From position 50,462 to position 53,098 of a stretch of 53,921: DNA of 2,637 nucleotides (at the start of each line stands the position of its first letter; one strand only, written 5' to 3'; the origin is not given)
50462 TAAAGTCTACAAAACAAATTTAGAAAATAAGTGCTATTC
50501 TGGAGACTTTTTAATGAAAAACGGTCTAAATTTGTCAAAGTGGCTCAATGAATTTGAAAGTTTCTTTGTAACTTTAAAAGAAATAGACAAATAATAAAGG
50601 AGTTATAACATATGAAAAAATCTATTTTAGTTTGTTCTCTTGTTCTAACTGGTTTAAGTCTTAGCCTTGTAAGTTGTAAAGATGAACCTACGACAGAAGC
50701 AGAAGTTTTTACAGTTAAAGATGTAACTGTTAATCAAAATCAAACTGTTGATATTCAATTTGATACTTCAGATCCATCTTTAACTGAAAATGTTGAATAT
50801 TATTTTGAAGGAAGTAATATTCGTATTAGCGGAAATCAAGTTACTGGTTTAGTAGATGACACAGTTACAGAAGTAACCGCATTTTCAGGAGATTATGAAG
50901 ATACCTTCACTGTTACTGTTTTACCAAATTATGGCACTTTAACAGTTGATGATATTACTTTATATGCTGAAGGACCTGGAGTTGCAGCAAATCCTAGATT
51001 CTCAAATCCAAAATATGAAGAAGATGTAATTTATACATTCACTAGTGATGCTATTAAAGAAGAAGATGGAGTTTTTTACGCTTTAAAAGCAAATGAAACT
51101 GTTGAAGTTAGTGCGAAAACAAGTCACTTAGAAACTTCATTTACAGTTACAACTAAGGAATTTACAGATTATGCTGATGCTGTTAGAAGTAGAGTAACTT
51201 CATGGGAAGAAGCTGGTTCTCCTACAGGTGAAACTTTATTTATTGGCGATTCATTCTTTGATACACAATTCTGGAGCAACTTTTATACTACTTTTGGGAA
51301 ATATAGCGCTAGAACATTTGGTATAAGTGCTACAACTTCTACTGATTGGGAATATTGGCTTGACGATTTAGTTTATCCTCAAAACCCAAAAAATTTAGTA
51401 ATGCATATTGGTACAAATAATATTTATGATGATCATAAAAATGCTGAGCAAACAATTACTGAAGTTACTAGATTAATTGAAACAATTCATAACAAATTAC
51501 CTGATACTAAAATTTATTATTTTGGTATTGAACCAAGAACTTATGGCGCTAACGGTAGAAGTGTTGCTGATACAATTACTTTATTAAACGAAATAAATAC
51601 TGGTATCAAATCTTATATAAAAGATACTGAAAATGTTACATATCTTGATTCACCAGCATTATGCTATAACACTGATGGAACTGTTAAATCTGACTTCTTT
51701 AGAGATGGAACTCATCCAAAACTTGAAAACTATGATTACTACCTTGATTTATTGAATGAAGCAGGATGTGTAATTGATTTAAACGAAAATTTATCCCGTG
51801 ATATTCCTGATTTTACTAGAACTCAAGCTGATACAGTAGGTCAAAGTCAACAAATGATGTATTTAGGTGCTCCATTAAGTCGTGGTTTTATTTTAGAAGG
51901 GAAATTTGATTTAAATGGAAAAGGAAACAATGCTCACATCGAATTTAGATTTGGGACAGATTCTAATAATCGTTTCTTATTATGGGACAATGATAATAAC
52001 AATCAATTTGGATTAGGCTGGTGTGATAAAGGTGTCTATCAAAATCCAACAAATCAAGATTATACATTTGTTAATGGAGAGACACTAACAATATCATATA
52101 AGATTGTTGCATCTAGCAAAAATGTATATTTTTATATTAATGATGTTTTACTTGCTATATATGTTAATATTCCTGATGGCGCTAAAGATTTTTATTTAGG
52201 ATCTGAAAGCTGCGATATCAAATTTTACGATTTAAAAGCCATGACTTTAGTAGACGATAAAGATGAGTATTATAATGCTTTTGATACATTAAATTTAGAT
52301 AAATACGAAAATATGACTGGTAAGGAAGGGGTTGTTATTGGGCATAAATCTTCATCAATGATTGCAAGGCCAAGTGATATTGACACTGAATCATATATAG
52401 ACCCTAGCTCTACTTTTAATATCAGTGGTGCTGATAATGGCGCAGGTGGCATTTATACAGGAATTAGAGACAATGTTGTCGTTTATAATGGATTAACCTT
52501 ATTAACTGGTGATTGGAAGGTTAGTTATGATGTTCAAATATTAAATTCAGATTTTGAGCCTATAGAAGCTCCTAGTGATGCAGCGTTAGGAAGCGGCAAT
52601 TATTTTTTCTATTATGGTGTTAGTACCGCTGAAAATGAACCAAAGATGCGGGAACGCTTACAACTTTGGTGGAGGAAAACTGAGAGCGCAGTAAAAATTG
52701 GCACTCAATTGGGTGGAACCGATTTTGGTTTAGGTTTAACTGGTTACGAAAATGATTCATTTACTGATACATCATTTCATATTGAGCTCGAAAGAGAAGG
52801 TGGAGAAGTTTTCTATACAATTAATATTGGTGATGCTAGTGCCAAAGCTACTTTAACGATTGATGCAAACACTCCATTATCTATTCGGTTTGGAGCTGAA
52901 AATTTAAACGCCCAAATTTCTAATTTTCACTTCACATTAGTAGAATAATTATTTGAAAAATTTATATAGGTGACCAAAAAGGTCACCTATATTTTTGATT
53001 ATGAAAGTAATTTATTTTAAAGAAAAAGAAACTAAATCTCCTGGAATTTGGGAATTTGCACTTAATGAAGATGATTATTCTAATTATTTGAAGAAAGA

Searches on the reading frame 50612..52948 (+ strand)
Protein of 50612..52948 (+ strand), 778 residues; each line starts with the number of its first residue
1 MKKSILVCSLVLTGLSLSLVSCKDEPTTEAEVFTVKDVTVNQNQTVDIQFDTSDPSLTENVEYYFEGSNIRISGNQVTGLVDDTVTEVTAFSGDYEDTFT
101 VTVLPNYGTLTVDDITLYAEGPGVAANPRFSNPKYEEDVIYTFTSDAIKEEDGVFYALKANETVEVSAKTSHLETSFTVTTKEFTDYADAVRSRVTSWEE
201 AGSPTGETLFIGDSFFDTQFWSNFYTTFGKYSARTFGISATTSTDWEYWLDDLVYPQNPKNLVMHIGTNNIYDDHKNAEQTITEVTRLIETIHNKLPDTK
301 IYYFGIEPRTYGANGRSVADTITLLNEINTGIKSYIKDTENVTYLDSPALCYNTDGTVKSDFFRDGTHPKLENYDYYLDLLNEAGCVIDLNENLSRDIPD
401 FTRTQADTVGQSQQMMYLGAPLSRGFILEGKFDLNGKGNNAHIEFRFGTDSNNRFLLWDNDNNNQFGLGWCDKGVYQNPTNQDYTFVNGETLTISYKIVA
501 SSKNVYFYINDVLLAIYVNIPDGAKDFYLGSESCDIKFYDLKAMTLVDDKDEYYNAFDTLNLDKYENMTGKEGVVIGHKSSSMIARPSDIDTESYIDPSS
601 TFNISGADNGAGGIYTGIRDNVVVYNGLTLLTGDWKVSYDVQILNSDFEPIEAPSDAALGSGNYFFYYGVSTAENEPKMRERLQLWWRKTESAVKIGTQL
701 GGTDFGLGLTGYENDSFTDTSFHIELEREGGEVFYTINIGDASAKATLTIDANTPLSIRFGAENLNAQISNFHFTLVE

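Call 7: search_protein_families(library=pfam, proteins=[window:50612-52948:+], max_evalue=0.1)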
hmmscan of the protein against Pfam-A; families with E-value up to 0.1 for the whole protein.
window:50612-52948:+ (778 aa): 2 families
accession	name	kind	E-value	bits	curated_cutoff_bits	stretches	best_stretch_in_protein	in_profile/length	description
PF13472.12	Lipase_GDSL_2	-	5.2e-13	50.3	32.9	1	210-372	1-174/178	GDSL-like Lipase/Acylhydrolase family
PF12982.12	DUF3866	-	0.028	14.1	25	1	78-125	140-187/318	Protein of unknown function (DUF3866)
